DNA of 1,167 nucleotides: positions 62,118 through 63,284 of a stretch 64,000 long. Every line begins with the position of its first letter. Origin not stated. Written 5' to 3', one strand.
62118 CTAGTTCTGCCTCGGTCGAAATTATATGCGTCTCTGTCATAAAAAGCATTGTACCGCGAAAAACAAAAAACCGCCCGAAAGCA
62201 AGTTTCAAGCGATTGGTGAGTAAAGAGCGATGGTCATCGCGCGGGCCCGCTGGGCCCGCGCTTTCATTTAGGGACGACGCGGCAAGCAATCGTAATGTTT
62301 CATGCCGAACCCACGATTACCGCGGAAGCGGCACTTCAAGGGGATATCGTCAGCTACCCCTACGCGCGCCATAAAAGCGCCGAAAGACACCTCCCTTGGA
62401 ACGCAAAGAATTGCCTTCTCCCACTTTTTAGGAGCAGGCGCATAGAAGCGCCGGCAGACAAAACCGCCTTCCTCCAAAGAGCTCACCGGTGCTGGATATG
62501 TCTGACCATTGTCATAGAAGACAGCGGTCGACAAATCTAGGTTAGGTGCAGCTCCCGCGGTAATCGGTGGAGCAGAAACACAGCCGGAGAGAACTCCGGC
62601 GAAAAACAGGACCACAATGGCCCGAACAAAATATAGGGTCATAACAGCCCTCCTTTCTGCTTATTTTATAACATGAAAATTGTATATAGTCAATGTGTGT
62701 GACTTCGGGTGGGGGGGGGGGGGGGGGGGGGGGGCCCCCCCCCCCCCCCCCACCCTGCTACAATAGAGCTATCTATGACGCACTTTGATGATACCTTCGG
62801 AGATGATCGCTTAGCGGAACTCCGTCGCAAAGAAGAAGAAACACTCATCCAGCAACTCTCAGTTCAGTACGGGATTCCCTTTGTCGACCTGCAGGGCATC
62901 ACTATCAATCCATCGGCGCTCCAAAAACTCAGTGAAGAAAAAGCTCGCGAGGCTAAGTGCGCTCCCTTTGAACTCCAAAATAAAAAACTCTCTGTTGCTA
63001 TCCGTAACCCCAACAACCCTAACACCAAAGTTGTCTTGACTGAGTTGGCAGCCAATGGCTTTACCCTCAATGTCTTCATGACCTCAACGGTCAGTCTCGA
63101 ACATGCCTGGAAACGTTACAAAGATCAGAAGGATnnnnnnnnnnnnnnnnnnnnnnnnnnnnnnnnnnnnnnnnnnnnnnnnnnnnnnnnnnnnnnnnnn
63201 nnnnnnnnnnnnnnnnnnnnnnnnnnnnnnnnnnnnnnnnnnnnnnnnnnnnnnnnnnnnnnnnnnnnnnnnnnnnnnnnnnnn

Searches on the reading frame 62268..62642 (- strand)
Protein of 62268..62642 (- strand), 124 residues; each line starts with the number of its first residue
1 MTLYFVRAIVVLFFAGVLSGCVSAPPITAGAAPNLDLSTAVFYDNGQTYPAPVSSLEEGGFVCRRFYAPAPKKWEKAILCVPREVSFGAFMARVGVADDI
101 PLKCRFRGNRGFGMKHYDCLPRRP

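Call 5: find_encoding_contigs(protein=window:62268-62642:-, flank=10000, max_places=10)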
Protein window:62268-62642:- (124 aa): 1 contig read that carries it; 1 place shown.
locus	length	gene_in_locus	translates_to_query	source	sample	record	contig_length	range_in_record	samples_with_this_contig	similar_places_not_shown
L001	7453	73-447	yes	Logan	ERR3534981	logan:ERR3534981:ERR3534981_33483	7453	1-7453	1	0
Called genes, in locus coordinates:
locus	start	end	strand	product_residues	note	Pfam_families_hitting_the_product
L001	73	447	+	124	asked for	-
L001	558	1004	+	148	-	PF02367:TsaE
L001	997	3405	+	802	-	PF02739:5_3_exonuc_N, PF01367:5_3_exonuc, PF00476:DNA_pol_A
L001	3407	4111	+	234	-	-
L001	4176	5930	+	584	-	PF00664:ABC_membrane, PF02463:SMC_N, PF00005:ABC_tran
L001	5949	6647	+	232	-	PF00520:Ion_trans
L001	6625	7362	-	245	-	PF02578:Cu-oxidase_4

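Call 19: list_cluster_members(proteins=[P0001, window:62268-62642:-])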
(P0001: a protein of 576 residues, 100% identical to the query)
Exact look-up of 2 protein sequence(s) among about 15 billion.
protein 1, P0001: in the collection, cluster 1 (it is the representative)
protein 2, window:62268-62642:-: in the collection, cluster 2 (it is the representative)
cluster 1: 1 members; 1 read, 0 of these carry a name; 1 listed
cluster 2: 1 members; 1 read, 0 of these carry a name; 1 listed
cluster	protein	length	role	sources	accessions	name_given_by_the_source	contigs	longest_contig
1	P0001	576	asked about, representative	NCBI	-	-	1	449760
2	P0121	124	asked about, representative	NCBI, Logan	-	-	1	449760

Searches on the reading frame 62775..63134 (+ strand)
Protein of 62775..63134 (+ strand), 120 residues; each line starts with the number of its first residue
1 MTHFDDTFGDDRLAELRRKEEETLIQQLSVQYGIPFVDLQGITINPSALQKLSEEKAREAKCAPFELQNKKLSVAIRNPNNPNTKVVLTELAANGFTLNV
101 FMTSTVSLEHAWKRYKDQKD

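Call 31: find_homologous_proteins(query=window:62775-63134:+, max_evalue=1e-20)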
Query window:62775-63134:+ (120 aa): 2 proteins with E <= 1e-20 among 12 candidates.
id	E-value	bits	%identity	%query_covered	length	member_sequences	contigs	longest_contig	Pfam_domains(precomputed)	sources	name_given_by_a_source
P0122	1.9e-39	152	66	92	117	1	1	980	PF05157.21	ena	-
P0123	6.9e-39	150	59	100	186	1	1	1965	PF05157.21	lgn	-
